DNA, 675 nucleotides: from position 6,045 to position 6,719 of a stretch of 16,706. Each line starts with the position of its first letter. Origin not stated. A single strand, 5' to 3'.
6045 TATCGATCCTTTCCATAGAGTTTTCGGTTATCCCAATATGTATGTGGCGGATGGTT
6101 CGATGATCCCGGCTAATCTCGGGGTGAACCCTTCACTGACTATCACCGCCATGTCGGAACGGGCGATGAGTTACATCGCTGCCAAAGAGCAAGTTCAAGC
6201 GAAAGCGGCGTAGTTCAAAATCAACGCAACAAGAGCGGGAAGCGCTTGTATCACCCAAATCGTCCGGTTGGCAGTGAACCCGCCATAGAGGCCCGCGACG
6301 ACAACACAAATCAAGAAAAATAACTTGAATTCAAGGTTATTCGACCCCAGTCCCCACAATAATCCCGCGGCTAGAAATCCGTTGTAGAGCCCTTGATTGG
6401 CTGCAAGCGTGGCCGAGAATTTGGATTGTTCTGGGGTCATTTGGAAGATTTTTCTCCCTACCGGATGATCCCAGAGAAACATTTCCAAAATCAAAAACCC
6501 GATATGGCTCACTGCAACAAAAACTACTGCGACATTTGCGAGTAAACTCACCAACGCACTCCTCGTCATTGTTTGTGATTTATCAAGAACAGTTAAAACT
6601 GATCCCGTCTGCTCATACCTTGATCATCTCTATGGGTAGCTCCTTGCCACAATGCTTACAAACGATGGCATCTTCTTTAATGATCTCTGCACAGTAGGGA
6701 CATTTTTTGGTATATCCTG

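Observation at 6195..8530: AT-rich accessory block next to tRNA-Ala: TA pair + SPFH + Zn-ribbon + DUF1304-like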

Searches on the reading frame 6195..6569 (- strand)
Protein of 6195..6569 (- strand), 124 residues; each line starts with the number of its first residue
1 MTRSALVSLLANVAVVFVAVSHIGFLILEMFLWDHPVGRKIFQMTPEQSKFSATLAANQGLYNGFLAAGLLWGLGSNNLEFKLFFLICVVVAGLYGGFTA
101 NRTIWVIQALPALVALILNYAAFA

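Call 6: search_protein_families(library=pfam, proteins=[window:6195-6569:-], max_evalue=0.01)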
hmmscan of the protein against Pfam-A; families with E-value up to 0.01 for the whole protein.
window:6195-6569:- (124 aa): 1 family
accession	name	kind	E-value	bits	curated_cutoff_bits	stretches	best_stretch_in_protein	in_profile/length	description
PF06993.17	DUF1304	-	1.9e-38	131.3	26.9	1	17-118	2-108/110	Protein of unknown function (DUF1304)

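Call 7: search_protein_families(library=ncbifam, proteins=[window:6195-6569:-], max_evalue=0.01)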
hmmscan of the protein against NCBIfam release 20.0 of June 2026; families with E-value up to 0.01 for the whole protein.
window:6195-6569:- (124 aa): 0 families

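Call 23: search_protein_families(library=padloc, proteins=[window:6195-6569:-], max_evalue=0.01)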
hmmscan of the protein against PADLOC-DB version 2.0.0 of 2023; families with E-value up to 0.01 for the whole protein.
window:6195-6569:- (124 aa): 0 families

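Call 24: search_protein_families(library=phrogs, proteins=[window:6195-6569:-], max_evalue=0.01)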
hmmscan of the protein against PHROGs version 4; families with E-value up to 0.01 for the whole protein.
window:6195-6569:- (124 aa): 0 families
